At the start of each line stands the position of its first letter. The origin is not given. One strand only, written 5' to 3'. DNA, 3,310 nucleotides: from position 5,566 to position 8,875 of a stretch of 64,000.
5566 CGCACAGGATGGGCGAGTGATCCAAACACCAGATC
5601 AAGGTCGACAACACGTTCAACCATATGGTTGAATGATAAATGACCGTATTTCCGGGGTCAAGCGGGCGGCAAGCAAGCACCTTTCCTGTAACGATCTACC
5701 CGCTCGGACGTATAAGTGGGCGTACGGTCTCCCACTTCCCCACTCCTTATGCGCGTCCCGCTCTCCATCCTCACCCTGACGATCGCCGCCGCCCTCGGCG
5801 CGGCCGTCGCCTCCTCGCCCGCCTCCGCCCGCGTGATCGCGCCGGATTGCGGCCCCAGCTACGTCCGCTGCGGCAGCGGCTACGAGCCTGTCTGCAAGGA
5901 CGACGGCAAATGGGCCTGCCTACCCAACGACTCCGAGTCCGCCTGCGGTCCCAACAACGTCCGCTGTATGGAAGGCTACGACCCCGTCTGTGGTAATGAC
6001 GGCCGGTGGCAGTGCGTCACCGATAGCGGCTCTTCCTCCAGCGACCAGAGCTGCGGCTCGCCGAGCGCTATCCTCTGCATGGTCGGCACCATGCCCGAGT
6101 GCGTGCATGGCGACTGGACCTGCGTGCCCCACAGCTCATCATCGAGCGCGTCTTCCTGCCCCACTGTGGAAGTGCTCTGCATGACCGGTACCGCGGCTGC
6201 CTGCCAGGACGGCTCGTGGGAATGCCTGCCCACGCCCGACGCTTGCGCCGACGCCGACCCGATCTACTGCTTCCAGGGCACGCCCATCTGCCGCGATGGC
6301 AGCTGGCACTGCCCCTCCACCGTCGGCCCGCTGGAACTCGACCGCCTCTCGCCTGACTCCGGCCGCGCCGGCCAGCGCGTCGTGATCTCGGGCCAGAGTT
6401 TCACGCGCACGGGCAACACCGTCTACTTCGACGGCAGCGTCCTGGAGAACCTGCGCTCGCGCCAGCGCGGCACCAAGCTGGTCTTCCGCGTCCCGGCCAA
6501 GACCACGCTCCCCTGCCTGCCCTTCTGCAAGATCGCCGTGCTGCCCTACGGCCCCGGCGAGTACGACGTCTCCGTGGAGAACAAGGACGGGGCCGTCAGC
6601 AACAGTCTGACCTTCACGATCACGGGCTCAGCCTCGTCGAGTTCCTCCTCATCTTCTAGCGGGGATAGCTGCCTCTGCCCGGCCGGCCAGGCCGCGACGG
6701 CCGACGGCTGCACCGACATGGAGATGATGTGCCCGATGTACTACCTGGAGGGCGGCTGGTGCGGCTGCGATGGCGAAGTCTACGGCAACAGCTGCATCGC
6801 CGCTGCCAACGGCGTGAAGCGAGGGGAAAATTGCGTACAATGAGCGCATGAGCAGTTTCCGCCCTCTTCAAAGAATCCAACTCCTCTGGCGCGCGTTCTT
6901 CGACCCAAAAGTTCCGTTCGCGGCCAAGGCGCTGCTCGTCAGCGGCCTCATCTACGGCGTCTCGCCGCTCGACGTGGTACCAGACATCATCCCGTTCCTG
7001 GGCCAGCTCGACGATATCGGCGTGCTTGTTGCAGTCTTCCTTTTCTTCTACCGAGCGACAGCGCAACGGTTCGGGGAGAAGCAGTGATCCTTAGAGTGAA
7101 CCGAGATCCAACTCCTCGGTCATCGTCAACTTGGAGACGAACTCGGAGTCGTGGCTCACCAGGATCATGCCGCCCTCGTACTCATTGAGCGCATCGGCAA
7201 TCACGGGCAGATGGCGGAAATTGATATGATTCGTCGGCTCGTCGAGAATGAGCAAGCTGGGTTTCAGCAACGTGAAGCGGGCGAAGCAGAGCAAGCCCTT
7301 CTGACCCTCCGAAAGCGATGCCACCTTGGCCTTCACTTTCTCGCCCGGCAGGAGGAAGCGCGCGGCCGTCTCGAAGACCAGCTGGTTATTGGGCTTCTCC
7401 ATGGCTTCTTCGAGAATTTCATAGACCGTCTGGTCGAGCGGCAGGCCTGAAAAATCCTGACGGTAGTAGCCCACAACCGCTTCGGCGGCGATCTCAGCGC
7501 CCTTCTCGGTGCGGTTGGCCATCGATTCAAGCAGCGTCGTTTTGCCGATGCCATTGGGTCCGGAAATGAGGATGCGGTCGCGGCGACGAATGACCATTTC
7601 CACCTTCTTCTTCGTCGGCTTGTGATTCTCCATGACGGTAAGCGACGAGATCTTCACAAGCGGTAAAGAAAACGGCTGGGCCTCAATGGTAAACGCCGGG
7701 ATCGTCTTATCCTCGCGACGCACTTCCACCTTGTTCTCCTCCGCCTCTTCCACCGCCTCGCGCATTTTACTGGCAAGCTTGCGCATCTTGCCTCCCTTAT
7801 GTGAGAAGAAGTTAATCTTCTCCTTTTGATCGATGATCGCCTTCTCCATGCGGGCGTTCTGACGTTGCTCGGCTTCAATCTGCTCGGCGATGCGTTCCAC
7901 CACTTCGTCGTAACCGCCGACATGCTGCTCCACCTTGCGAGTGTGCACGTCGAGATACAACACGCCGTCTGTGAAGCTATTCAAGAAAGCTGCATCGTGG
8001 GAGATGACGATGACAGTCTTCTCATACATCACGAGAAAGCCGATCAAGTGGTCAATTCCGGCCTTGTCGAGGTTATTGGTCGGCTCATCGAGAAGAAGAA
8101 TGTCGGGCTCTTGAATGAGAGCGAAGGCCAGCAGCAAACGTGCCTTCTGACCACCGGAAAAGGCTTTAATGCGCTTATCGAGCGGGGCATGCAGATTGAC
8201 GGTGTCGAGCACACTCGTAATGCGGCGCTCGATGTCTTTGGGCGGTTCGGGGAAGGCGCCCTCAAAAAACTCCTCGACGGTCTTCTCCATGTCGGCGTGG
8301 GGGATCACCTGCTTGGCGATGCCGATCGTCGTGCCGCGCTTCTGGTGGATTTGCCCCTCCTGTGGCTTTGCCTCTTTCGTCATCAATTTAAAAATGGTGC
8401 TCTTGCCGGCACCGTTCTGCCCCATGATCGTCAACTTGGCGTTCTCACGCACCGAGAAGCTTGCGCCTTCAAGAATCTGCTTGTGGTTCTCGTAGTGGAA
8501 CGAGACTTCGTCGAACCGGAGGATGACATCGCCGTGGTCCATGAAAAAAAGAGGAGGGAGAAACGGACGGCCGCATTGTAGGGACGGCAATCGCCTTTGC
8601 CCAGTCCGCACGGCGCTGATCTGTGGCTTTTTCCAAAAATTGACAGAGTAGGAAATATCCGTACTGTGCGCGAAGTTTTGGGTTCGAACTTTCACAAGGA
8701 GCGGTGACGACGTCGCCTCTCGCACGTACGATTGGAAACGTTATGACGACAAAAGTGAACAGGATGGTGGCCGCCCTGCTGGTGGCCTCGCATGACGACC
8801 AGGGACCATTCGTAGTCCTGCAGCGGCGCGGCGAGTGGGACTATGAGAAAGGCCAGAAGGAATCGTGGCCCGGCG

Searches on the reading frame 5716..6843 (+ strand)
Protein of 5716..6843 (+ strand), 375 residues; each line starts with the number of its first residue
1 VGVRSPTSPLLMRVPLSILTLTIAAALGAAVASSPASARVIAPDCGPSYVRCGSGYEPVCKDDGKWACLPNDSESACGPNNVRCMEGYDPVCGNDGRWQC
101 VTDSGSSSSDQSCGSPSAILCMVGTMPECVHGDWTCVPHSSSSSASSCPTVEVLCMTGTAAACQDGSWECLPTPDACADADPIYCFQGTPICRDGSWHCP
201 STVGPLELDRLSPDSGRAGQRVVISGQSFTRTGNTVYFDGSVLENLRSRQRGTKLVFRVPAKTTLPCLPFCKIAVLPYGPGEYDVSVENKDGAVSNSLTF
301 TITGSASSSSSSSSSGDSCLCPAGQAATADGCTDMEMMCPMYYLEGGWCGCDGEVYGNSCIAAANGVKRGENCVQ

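Call 88: search_protein_families(library=pfam, proteins=[window:5716-6843:+], max_evalue=0.00001)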
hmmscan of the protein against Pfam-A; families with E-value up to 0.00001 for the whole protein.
window:5716-6843:+ (375 aa): 1 family
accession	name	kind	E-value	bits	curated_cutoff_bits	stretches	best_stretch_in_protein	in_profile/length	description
PF01833.30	TIG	-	3.2e-08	33.9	20.9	1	208-302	3-84/84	IPT/TIG domain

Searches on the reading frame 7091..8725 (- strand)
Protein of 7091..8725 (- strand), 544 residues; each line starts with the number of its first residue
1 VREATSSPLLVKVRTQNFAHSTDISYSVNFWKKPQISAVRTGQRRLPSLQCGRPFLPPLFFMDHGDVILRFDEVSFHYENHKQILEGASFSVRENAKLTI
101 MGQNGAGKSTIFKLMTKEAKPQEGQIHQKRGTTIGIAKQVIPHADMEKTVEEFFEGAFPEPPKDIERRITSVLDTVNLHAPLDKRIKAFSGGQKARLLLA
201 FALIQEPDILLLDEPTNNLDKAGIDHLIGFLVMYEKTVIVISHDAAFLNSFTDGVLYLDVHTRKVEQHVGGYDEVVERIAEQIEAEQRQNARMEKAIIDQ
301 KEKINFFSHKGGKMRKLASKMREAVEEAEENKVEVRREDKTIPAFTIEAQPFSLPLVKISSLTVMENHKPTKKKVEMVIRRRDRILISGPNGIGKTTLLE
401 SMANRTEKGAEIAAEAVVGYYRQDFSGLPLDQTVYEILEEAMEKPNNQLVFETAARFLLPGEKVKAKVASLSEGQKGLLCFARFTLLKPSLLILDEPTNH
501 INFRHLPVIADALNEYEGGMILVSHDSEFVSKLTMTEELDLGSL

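Call 88: search_protein_families(library=pfam, proteins=[window:7091-8725:-], max_evalue=0.00001)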
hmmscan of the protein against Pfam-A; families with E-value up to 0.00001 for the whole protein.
window:7091-8725:- (544 aa): 9 families
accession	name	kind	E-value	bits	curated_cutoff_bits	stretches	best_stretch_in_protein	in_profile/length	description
PF00005.33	ABC_tran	-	1.6e-45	155.5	25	2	85-217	1-137/137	ABC transporter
PF13304.12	AAA_21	-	3.5e-16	60.6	27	0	454-530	221-303/304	AAA domain, putative AbiEii toxin, Type IV TA system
PF02463.25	SMC_N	-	2e-10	40.9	40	0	187-251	135-205/220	RecF/RecN/SMC N terminal domain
PF13555.12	AAA_29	-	2.5e-08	34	27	0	375-402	15-42/61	P-loop containing region of AAA domain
PF13476.12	AAA_23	-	1e-07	33.2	27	0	385-402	22-39/201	AAA domain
PF13401.12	AAA_22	-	4.5e-07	30.7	27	0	384-496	7-92/130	AAA domain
PF13191.12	AAA_16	-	4.7e-07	30.9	32.6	0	384-440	26-85/167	AAA ATPase domain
PF03193.22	RsgA_GTPase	-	8.4e-07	29.4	30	0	96-131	107-142/174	RsgA GTPase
PF20720.3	nSTAND3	-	9.5e-07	29.1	27.2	0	375-406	10-41/155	Novel STAND NTPase 3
